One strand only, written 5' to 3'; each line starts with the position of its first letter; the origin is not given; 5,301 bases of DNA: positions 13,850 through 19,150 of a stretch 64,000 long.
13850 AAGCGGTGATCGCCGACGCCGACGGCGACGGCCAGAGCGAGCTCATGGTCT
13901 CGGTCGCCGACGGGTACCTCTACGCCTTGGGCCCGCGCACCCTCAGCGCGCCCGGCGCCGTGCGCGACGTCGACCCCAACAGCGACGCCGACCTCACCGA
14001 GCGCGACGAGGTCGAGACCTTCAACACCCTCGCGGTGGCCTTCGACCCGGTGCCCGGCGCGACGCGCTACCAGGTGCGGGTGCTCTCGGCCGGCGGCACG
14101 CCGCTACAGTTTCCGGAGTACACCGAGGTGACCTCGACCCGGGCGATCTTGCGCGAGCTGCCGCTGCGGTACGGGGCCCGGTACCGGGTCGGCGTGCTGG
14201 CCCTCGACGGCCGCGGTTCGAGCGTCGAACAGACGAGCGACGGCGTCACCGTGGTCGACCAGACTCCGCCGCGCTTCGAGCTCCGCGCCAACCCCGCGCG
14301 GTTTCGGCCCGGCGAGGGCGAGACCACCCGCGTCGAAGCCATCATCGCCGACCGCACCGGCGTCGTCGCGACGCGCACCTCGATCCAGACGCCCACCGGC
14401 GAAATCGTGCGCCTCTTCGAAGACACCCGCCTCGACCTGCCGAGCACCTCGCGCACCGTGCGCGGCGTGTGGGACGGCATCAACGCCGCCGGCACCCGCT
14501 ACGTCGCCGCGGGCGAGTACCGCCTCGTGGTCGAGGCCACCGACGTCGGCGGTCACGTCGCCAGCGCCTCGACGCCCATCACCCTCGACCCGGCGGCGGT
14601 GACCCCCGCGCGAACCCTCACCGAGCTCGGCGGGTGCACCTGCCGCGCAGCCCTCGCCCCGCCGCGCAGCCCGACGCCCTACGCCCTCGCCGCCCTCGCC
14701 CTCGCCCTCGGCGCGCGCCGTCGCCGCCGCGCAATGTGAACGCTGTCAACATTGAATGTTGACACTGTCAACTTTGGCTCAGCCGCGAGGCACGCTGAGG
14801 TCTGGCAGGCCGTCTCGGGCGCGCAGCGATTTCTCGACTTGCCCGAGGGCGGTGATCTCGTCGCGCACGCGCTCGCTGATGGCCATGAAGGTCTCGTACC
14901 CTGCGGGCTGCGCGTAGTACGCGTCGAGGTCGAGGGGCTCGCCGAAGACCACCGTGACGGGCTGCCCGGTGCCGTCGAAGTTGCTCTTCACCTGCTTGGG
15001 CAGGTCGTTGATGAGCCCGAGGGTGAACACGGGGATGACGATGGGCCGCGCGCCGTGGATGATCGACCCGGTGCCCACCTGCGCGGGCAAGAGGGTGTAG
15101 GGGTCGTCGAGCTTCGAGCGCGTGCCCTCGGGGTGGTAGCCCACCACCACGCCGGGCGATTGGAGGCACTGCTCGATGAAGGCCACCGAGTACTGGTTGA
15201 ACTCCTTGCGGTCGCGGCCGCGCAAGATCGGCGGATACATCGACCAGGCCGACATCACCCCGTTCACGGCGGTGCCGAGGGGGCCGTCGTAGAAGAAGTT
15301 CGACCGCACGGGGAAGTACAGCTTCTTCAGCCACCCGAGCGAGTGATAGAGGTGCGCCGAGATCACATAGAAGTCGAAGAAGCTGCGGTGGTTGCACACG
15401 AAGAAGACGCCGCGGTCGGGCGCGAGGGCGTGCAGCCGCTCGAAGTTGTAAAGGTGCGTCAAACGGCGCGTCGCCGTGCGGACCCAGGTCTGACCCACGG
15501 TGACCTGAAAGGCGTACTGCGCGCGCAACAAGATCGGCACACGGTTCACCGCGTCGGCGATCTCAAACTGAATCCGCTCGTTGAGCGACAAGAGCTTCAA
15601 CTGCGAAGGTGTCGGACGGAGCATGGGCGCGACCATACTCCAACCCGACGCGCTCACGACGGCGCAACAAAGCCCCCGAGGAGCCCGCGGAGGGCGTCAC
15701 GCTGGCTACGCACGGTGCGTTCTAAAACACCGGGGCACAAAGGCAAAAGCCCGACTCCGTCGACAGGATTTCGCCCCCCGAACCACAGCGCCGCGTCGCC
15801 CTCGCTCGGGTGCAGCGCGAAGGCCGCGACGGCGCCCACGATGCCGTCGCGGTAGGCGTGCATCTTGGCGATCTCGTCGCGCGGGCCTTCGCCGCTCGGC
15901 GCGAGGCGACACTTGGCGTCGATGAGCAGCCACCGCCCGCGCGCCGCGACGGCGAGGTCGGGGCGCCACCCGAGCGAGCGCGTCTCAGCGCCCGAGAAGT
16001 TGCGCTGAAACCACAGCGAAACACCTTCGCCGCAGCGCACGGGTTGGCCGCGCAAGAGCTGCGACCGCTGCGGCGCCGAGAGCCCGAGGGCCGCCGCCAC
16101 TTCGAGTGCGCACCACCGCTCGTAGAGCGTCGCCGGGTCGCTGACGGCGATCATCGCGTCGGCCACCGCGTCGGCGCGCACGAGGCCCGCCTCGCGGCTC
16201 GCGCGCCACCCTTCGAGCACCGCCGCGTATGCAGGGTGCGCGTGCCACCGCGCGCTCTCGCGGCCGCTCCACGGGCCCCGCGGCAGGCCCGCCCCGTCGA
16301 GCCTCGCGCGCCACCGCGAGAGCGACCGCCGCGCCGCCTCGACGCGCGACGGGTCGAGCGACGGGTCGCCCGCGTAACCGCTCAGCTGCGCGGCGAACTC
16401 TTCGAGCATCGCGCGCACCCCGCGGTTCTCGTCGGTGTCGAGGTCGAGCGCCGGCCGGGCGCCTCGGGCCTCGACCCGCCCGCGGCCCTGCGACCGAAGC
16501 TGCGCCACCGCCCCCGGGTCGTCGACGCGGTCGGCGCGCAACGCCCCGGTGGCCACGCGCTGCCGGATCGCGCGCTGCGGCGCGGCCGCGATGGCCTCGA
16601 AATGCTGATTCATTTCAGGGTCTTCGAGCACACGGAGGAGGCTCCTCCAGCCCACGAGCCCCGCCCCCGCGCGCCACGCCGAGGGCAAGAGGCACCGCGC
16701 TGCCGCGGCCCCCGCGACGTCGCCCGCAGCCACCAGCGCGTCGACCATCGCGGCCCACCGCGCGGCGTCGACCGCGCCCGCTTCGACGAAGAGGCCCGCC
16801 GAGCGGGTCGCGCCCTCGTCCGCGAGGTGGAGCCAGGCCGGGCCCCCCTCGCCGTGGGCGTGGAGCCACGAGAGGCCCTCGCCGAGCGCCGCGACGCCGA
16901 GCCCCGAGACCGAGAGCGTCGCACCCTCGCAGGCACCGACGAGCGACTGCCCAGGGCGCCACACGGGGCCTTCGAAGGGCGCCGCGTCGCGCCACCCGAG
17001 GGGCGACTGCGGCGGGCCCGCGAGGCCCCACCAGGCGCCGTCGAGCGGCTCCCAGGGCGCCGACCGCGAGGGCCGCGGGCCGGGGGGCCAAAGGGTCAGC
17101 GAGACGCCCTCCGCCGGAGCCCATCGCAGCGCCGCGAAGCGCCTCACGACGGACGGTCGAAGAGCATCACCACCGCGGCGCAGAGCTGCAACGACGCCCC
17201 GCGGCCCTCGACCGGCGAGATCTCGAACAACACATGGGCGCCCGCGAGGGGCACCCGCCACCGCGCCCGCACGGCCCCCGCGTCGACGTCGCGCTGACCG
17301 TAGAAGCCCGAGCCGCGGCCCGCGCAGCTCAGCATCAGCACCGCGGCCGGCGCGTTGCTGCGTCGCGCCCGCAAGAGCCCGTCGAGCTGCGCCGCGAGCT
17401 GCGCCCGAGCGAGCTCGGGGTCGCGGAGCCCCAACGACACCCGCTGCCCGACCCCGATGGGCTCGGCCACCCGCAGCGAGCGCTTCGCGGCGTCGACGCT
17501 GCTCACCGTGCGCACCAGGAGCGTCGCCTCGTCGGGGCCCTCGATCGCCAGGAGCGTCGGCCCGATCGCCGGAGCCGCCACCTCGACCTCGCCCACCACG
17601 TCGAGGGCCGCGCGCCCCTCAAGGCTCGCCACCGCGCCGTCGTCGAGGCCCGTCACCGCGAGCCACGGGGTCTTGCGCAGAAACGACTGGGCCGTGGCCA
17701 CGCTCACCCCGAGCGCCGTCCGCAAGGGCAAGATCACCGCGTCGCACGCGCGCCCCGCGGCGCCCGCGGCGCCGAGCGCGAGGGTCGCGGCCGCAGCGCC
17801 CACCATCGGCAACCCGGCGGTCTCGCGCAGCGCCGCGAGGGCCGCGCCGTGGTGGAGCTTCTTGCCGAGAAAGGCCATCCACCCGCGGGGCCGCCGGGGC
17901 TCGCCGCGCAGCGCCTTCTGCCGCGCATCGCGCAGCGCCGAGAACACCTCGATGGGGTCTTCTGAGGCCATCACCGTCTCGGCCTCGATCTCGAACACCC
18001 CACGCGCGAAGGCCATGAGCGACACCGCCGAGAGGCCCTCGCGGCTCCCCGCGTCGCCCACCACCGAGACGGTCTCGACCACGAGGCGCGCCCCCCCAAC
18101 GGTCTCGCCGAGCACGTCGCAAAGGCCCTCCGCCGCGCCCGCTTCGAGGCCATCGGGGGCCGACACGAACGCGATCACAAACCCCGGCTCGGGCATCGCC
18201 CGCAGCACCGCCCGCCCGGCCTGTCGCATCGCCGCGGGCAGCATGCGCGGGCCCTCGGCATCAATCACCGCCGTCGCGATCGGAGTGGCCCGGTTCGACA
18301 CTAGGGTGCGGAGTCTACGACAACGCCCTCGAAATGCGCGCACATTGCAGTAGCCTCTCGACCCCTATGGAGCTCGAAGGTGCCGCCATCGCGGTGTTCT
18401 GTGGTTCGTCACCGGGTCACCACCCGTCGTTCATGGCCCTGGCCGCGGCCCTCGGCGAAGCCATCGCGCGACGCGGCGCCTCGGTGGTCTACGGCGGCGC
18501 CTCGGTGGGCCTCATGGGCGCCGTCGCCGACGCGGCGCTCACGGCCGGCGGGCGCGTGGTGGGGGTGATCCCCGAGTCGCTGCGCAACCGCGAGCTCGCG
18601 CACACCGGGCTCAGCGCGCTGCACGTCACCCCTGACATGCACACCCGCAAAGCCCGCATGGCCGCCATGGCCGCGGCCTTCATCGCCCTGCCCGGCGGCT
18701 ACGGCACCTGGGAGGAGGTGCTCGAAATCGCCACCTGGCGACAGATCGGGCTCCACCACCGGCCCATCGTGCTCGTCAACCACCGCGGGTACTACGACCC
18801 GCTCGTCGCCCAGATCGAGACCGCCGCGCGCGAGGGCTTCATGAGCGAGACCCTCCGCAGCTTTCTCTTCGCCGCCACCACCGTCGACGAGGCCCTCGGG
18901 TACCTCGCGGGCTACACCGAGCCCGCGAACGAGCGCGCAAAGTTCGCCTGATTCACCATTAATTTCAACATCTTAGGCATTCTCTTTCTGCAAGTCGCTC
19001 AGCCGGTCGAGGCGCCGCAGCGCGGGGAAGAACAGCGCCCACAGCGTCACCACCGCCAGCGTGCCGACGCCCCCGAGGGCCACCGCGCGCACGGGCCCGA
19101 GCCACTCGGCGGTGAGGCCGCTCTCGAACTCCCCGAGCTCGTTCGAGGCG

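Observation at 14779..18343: Three-gene translationally coupled operon: FIST sensor-like protein, PD-(D/E)xK-like 497-aa protein, PlsC acyltransferase, with identical GTGA junctions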

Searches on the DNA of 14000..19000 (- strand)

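Call 84: search_rna_families(source=window, start=14000, end=19000, threshold=evalue, max_evalue=0.1)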
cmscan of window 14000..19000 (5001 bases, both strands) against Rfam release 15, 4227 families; matches with E-value up to 0.1: 0.
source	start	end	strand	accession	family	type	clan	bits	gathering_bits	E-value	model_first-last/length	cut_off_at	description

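Call 85: search_rna_families(source=L001, start=5800, end=8100, threshold=evalue, max_evalue=0.01)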
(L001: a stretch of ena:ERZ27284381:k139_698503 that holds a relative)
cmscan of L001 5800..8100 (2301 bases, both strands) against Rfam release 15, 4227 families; matches with E-value up to 0.01: 3.
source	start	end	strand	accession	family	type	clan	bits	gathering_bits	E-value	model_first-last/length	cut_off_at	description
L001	6050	6203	+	RF02003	group-II-D1D4-4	Intron;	CL00102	67.6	49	4.1e-14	1-138/138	no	Group II catalytic intron D1-D4-4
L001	7821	7895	+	RF00029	Intron_gpII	Intron;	-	44.4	40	6.5e-07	1-77/77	no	Group II catalytic intron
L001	6217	6323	+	RF02005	group-II-D1D4-6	Intron;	CL00102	31.6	49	1e-06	116-216/225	no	Group II catalytic intron D1-D4-6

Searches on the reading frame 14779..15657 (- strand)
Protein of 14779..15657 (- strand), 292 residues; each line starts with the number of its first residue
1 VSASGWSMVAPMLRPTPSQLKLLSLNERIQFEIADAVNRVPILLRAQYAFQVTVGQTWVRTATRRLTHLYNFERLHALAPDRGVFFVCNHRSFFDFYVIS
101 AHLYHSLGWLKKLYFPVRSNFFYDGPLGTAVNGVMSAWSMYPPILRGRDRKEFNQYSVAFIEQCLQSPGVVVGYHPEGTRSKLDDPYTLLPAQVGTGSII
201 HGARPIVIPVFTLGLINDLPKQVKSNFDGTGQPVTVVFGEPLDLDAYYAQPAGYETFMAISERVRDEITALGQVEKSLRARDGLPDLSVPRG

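Call 3: search_protein_families(library=pfam, proteins=[window:14779-15657:-], max_evalue=0.1)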
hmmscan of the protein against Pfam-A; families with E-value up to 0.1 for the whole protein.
window:14779-15657:- (292 aa): 1 family
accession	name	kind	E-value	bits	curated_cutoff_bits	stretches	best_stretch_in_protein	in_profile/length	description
PF01553.26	Acyltransferase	-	1.1e-11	45.2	23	1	73-210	5-129/132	Acyltransferase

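Call 4: search_protein_families(library=ncbifam, proteins=[window:14779-15657:-], max_evalue=0.1)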
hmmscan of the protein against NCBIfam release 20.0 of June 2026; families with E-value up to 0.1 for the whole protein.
window:14779-15657:- (292 aa): 3 families
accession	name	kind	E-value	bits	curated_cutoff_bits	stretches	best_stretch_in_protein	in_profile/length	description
NF003441.0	PRK04974.1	equivalog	0.024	12.9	610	0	68-106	287-326/823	glycerol-3-phosphate 1-O-acyltransferase PlsB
TIGR00530.1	AGP_acyltrn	subfamily_domain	0.027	14.2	102.95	0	80-106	13-40/130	1-acylglycerol-3-phosphate O-acyltransferase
TIGR03703.1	plsB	equivalog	0.038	12.4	618.5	0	68-105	277-315/799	glycerol-3-phosphate 1-O-acyltransferase PlsB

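Call 5: search_protein_families(library=padloc, proteins=[window:14779-15657:-], max_evalue=1)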
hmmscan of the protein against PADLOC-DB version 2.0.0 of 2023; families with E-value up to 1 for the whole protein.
window:14779-15657:- (292 aa): 0 families
